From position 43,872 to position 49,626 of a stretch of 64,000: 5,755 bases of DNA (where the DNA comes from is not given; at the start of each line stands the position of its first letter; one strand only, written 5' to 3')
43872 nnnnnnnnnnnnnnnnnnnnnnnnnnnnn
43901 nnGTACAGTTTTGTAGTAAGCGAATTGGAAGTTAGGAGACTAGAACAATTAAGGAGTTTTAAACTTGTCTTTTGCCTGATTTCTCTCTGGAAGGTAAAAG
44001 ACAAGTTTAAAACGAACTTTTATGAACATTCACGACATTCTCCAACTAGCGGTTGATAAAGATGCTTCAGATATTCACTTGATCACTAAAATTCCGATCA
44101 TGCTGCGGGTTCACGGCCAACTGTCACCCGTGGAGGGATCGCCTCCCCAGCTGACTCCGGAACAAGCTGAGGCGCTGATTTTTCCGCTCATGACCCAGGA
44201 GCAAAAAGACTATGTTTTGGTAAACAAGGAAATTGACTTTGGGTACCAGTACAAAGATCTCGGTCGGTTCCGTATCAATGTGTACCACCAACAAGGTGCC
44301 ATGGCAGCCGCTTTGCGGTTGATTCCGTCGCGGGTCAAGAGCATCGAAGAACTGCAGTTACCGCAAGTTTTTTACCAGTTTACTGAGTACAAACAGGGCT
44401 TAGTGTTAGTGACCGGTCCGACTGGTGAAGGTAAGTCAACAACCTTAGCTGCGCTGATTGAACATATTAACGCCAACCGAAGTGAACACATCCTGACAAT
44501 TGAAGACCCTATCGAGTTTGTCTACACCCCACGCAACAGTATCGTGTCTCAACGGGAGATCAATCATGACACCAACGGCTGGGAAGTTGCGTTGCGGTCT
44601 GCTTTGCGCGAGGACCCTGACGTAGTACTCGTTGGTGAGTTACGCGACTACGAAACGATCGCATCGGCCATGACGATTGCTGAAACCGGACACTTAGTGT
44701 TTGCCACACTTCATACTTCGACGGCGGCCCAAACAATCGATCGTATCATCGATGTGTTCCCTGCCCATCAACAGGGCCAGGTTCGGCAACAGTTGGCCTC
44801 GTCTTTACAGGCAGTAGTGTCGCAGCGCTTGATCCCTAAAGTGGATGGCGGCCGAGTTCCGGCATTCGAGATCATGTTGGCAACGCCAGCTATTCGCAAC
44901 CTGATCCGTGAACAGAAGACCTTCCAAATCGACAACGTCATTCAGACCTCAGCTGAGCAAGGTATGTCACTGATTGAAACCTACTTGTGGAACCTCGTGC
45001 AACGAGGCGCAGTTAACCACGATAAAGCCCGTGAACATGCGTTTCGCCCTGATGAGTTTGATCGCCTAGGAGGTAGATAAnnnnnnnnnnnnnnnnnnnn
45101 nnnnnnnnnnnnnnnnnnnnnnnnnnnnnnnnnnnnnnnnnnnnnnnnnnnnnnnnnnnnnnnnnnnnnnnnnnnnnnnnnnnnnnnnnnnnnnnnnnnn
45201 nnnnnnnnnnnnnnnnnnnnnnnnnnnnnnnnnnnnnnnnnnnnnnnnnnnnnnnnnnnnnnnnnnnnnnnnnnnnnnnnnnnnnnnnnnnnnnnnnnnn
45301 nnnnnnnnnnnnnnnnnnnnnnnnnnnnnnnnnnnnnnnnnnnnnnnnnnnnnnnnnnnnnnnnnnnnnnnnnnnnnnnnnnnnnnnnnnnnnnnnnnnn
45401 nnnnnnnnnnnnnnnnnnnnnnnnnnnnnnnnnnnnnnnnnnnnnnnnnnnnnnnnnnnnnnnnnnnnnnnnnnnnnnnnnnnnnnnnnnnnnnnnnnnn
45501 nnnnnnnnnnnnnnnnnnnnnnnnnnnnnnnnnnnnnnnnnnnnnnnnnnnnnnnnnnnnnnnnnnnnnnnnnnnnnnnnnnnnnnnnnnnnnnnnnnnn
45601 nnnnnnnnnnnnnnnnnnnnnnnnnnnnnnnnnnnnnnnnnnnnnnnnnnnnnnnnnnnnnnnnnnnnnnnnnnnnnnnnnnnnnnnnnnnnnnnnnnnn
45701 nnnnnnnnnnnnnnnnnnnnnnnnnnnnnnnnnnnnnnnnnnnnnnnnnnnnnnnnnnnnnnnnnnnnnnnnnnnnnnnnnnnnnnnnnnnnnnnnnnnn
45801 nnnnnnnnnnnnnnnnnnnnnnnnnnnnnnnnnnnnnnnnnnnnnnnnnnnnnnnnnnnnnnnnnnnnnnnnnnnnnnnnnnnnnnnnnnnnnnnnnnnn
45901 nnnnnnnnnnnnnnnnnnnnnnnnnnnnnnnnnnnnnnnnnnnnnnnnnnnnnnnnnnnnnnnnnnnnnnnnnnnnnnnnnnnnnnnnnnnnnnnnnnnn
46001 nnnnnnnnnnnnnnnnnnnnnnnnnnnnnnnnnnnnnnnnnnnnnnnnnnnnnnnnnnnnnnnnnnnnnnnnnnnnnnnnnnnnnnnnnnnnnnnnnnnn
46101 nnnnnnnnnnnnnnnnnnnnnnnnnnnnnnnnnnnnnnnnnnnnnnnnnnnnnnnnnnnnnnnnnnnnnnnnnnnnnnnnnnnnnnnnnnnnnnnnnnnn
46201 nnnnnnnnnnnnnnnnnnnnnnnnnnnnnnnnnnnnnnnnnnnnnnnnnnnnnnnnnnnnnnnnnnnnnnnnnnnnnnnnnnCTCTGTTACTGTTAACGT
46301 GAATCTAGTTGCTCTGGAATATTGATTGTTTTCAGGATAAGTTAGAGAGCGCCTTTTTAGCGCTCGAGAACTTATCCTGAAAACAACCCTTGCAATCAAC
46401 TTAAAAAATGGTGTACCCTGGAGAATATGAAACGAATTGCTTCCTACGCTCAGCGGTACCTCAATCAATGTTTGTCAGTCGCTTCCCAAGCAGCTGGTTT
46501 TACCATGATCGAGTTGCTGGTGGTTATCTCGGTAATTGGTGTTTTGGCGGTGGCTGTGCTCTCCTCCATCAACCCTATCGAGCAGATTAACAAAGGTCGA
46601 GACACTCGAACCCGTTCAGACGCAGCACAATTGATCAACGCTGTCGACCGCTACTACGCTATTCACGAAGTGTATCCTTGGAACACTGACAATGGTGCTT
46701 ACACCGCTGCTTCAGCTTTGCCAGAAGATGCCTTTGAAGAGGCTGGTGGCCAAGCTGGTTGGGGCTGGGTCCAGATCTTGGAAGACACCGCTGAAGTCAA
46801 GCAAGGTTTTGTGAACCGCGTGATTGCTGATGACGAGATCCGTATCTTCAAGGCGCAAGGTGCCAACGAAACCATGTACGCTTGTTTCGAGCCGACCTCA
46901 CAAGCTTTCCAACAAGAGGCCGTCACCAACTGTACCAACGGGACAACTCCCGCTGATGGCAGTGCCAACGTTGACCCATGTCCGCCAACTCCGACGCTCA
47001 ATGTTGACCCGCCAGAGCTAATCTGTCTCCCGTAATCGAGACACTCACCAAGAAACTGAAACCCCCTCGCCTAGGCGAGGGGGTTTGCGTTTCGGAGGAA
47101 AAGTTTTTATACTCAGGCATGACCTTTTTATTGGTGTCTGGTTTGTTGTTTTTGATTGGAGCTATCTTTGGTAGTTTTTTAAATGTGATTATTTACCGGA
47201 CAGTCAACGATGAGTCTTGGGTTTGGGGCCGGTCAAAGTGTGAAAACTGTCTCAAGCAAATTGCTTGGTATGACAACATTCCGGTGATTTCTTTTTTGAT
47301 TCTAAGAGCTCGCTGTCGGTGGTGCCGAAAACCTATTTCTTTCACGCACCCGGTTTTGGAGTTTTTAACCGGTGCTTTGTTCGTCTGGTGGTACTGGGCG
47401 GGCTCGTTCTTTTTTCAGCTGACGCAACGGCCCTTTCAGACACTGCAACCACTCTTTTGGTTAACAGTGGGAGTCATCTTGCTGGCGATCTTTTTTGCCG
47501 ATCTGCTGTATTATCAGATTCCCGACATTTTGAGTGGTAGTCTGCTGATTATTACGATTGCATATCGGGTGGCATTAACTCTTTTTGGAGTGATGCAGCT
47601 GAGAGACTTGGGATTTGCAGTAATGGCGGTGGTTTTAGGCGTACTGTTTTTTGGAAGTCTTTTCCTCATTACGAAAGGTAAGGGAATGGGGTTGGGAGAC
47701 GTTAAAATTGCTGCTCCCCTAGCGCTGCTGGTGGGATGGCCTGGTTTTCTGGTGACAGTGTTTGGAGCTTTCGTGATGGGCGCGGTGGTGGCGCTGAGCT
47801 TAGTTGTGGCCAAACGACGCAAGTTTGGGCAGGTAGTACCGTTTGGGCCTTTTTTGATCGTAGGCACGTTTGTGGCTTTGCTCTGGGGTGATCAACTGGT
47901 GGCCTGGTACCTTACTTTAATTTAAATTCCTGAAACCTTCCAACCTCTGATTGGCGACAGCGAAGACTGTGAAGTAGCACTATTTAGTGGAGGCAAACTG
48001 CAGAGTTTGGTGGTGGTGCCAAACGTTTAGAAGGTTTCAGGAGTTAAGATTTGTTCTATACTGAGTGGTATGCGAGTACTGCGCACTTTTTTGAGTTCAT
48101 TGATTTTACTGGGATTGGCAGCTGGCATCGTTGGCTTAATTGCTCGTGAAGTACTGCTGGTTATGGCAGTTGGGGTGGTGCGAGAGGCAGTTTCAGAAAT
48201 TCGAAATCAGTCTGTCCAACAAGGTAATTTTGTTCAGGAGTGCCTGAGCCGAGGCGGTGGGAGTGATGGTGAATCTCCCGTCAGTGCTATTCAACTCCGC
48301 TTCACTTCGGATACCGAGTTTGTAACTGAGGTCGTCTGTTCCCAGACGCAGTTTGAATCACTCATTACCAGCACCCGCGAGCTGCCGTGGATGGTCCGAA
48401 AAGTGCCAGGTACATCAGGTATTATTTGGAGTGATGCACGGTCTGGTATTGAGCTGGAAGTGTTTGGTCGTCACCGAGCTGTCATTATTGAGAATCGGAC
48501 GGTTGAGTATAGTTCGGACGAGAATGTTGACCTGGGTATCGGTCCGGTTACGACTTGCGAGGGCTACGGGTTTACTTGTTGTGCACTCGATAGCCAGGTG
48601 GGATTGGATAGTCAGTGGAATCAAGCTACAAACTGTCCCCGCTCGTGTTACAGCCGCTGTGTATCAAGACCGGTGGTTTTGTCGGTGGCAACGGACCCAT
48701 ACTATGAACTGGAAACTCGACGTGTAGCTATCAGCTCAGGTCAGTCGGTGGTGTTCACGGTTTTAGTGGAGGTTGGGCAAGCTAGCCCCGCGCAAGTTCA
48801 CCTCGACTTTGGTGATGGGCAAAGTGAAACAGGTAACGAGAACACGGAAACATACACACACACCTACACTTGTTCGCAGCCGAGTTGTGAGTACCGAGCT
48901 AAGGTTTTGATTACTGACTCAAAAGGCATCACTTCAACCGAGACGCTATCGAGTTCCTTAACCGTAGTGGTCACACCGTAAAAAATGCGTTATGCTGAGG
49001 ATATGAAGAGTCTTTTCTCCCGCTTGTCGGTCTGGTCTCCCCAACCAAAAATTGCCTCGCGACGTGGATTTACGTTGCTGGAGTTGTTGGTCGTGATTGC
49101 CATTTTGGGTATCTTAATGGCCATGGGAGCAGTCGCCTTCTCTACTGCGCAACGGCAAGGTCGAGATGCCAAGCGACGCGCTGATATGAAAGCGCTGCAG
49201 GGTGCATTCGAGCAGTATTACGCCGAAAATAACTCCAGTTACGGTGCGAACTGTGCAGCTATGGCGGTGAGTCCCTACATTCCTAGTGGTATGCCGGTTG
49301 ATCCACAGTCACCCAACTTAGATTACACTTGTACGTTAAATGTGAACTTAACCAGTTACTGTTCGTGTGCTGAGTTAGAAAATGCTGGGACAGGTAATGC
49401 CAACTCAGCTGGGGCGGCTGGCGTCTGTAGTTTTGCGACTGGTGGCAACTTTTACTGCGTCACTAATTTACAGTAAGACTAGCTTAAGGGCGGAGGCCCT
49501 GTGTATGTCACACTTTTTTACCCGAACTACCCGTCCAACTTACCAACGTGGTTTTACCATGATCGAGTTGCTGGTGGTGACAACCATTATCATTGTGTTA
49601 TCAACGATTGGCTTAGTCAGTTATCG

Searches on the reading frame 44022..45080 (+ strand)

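Call 6: search_protein_families(library=pfam, proteins=[window:44022-45080:+], max_evalue=0.01)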
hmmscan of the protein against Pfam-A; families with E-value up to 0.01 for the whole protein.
window:44022-45080:+ (352 aa): 11 families
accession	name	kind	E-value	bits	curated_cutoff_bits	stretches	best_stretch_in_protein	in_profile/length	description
PF00437.27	T2SSE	-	6.9e-46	157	24.9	1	3-275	12-282/370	Type II/IV secretion system protein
PF25199.1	nSTAND_NTPase5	-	4.8e-05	23.7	34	1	121-165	37-81/145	Novel STAND NTPase 5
PF13401.12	AAA_22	-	0.00043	21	27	1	124-180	4-50/130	AAA domain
PF13191.12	AAA_16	-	0.00049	21.1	32.6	1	115-156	14-52/167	AAA ATPase domain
PF04851.21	ResIII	-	0.002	18.5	22.5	1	112-174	20-73/164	Type III restriction enzyme, res subunit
PF13245.12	AAA_19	-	0.0028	18.3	25.1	0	122-155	8-41/134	AAA domain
PF13086.12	AAA_11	-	0.005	17.1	27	0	124-158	16-56/257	AAA domain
PF20720.3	nSTAND3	-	0.0052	16.9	27.2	0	124-165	16-56/155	Novel STAND NTPase 3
PF13476.12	AAA_23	-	0.0058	17.7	27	0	120-145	17-39/201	AAA domain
PF13555.12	AAA_29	-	0.0061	16.7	27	0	125-146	22-43/61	P-loop containing region of AAA domain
PF13604.12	AAA_30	-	0.0065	16.7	27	0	119-152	12-45/191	AAA domain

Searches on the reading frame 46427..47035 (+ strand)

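Call 6: search_protein_families(library=pfam, proteins=[window:46427-47035:+], max_evalue=0.01)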
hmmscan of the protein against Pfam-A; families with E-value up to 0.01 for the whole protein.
window:46427-47035:+ (202 aa): 1 family
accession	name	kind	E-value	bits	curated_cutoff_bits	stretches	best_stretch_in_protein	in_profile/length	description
PF07963.17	N_methyl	-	9.2e-06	25.5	21.2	1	22-45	4-27/27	Prokaryotic N-terminal methylation motif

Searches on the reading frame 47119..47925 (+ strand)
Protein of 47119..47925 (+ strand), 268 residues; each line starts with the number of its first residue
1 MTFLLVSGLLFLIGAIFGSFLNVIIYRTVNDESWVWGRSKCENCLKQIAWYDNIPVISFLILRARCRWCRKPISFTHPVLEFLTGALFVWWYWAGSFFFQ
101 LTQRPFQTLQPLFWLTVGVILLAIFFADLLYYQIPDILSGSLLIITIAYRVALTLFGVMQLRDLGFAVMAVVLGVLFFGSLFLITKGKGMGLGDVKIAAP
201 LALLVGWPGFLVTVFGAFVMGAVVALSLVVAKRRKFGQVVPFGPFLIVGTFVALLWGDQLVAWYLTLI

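Call 6: search_protein_families(library=pfam, proteins=[window:47119-47925:+], max_evalue=0.01)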
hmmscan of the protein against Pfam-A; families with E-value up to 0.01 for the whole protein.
window:47119-47925:+ (268 aa): 2 families
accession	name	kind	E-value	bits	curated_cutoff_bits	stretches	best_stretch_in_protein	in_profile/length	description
PF06750.18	A24_N_bact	-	7.1e-31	106.6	23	1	12-93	1-82/84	Bacterial Peptidase A24 N-terminal domain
PF01478.23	Peptidase_A24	-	5.7e-11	43.2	26.5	1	118-226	4-104/104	Type IV leader peptidase family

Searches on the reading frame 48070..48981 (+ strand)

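Call 6: search_protein_families(library=pfam, proteins=[window:48070-48981:+], max_evalue=0.01)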
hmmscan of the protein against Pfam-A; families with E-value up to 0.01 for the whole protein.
window:48070-48981:+ (303 aa): 2 families
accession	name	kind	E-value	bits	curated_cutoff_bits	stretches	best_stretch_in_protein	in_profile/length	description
PF18911.6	PKD_4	-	6.5e-06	26.5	27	1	210-292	4-80/85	PKD domain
PF00801.26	PKD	-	3.8e-05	24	23.5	1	218-287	8-71/80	PKD domain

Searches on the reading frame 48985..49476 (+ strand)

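Call 6: search_protein_families(library=pfam, proteins=[window:48985-49476:+], max_evalue=0.01)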
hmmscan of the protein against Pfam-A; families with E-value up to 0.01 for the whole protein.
window:48985-49476:+ (163 aa): 1 family
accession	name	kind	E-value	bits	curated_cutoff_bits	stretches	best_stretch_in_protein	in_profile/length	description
PF07963.17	N_methyl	-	7.5e-09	35.2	21.2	1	25-47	3-25/27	Prokaryotic N-terminal methylation motif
